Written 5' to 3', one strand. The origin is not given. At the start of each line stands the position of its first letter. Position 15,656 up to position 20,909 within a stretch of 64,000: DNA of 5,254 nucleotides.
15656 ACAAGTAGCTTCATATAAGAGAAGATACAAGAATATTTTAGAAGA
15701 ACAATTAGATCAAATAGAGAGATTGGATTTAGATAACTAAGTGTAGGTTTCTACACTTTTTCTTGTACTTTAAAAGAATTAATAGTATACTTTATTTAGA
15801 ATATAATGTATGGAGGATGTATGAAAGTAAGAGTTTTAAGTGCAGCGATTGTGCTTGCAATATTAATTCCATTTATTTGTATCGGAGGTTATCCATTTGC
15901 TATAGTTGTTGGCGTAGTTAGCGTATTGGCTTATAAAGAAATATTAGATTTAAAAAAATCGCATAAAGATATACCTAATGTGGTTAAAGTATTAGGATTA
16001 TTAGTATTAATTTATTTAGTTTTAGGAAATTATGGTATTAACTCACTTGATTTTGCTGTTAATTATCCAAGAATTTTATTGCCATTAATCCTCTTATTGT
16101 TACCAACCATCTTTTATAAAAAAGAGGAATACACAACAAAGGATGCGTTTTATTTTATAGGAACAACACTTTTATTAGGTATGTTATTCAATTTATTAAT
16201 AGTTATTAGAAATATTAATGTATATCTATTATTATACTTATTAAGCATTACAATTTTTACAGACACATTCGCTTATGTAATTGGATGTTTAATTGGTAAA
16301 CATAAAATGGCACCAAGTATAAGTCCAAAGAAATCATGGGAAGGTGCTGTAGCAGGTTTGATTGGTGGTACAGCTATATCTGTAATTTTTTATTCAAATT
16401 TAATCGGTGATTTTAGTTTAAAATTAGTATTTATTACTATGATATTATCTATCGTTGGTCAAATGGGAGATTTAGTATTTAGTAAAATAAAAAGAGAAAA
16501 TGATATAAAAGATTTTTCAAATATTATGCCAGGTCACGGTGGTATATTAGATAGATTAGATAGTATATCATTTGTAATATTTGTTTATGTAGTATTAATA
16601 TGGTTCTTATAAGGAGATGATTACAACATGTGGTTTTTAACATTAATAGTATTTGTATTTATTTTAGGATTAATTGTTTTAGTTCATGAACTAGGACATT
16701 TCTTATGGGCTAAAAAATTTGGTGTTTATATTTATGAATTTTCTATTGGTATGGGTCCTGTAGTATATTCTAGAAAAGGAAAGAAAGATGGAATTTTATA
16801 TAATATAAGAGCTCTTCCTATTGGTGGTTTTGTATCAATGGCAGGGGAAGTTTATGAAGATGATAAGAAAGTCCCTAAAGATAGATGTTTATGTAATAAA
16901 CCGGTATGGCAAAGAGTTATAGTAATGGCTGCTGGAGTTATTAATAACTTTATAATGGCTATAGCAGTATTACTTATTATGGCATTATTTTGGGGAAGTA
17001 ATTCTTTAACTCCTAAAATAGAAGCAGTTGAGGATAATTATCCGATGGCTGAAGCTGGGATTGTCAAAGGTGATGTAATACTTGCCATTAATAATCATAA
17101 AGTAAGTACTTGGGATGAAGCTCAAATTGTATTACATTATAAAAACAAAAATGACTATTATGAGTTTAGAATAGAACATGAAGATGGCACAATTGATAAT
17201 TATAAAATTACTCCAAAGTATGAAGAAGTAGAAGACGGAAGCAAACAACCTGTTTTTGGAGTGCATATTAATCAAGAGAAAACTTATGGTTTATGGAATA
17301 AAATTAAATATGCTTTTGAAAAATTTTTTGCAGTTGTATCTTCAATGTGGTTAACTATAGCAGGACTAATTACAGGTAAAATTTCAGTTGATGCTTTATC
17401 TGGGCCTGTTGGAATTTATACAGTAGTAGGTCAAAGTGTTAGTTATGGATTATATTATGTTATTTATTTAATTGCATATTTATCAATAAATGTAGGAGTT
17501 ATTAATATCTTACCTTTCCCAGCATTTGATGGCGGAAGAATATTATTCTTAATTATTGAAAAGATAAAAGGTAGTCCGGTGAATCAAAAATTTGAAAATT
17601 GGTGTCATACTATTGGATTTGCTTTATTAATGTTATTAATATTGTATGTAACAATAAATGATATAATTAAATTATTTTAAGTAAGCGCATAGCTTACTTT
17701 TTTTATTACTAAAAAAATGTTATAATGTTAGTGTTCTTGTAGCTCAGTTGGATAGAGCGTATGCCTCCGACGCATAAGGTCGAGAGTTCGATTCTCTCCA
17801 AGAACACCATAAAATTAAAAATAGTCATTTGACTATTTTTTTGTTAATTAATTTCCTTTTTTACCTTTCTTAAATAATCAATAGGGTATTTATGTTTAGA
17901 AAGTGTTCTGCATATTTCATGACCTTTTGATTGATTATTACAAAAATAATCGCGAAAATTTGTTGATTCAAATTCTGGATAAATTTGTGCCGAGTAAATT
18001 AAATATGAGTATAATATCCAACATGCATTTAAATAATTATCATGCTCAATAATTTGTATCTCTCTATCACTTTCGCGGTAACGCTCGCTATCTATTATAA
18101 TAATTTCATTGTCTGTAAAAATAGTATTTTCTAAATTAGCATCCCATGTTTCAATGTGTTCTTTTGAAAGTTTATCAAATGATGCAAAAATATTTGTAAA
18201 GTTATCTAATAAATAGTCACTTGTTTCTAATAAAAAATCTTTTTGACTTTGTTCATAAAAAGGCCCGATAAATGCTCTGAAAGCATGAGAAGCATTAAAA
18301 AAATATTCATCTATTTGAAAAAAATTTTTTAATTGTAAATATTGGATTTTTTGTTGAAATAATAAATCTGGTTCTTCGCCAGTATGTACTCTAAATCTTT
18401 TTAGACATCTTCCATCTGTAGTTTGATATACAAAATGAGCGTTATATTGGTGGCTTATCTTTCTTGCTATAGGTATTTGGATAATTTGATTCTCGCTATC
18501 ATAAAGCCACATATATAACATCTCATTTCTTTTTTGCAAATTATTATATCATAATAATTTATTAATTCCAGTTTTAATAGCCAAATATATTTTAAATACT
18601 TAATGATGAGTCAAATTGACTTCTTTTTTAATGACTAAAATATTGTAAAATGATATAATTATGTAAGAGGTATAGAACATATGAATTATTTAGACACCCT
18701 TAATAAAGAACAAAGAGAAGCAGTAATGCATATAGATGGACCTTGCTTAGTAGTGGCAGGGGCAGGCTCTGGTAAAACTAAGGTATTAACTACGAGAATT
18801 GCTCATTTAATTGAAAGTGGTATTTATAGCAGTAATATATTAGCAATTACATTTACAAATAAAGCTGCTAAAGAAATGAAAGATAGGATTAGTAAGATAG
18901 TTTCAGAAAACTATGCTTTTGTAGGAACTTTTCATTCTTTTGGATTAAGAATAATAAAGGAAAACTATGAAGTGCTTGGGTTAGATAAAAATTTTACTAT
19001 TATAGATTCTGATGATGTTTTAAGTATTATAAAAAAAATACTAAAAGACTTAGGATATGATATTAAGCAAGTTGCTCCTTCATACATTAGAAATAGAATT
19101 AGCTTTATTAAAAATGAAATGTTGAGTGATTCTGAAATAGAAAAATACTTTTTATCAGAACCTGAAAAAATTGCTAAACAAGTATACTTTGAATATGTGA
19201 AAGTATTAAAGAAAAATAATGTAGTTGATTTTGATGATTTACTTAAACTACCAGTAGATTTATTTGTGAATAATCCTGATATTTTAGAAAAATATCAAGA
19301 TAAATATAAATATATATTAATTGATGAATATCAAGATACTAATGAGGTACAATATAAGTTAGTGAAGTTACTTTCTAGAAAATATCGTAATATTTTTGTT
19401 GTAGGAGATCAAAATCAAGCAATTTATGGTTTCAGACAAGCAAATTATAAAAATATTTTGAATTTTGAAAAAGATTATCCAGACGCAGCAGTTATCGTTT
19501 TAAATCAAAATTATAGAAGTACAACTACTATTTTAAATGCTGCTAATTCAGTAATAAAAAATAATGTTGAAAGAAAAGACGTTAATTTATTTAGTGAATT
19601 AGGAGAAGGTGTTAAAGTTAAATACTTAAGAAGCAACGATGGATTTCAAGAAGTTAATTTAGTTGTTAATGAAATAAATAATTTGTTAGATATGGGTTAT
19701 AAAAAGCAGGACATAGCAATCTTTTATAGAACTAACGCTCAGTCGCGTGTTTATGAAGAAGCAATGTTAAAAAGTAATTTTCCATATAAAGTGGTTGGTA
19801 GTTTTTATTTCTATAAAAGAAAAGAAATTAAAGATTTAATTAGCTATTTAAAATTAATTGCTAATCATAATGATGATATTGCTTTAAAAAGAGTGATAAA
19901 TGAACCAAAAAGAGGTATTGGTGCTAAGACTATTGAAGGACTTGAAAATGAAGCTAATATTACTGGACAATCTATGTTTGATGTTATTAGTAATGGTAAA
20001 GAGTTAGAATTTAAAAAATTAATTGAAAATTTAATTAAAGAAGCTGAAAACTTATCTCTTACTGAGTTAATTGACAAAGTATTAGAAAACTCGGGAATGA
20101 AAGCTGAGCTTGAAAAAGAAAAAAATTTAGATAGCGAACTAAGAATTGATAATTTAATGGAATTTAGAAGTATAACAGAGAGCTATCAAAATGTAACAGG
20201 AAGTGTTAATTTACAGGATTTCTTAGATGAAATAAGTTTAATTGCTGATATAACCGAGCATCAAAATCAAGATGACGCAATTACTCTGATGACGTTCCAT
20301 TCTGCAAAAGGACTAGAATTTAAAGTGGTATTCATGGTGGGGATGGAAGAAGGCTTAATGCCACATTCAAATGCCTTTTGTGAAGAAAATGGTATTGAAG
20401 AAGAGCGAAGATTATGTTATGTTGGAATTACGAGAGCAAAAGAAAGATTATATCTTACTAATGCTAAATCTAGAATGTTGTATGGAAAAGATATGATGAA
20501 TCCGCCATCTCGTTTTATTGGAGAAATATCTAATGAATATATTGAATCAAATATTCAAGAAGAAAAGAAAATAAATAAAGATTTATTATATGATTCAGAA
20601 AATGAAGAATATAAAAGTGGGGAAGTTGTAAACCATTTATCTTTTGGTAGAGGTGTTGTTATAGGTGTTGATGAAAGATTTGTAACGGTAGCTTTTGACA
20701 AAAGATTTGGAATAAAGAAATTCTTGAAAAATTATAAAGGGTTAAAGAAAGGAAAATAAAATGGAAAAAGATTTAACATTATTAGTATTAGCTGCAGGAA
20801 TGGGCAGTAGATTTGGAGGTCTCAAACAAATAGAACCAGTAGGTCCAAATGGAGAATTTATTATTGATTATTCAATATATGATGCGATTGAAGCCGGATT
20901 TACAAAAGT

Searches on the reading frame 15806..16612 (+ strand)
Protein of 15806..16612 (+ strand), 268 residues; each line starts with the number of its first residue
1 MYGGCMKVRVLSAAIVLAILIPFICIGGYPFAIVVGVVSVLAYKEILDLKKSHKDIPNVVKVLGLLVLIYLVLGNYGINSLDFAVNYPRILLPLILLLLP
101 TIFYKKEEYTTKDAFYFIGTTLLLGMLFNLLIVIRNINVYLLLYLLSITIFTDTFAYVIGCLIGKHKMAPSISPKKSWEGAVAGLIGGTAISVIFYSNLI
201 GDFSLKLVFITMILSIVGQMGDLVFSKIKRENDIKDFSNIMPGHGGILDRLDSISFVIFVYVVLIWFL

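Call 63: search_protein_families(library=pfam, proteins=[window:15806-16612:+], max_evalue=0.00001)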
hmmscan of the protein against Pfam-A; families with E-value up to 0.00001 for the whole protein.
window:15806-16612:+ (268 aa): 1 family
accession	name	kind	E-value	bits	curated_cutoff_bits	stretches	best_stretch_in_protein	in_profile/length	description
PF01148.25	CTP_transf_1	-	3.5e-56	191.4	24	1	7-267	1-263/264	Cytidylyltransferase family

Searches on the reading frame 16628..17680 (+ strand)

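Call 63: search_protein_families(library=pfam, proteins=[window:16628-17680:+], max_evalue=0.00001)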
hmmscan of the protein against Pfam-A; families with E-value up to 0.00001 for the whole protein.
window:16628-17680:+ (350 aa): 4 families
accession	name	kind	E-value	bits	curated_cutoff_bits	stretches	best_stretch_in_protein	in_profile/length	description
PF02163.28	Peptidase_M50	-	1.1e-63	215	27.2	1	9-337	2-221/221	Peptidase family M50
PF13180.12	PDZ_2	-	4.4e-07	30.5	27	1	131-187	16-72/80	PDZ domain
PF00595.29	PDZ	-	8e-07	29.8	23.2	1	130-175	28-73/81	PDZ domain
PF17820.7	PDZ_6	-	5e-06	26.6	27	1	131-166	2-37/54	PDZ domain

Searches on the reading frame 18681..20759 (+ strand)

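Call 63: search_protein_families(library=pfam, proteins=[window:18681-20759:+], max_evalue=0.00001)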
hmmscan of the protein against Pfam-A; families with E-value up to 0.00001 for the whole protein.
window:18681-20759:+ (692 aa): 7 families
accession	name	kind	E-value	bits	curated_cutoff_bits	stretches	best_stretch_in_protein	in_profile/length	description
PF00580.27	UvrD-helicase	-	6.1e-91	305.3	23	1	7-267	1-271/271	UvrD/REP helicase N-terminal domain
PF13361.12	UvrD_C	-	9.2e-75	252.7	25.6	1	272-596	1-349/350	UvrD-like helicase C-terminal domain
PF13245.12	AAA_19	-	1.1e-25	90.7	25.1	1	11-252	1-134/134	AAA domain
PF01443.25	Viral_helicase1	-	9.3e-10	39.1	21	0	504-592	149-226/228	Viral superfamily 1 RNA helicase core domain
PF13538.12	UvrD_C_2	-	1.8e-09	37.8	27.4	1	535-593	3-52/52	UvrD-like helicase C-terminal domain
PF13604.12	AAA_30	-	2.8e-08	34.1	27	1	6-71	1-67/191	AAA domain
PF13087.12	AAA_12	-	7.7e-06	26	27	0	520-592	124-190/195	AAA domain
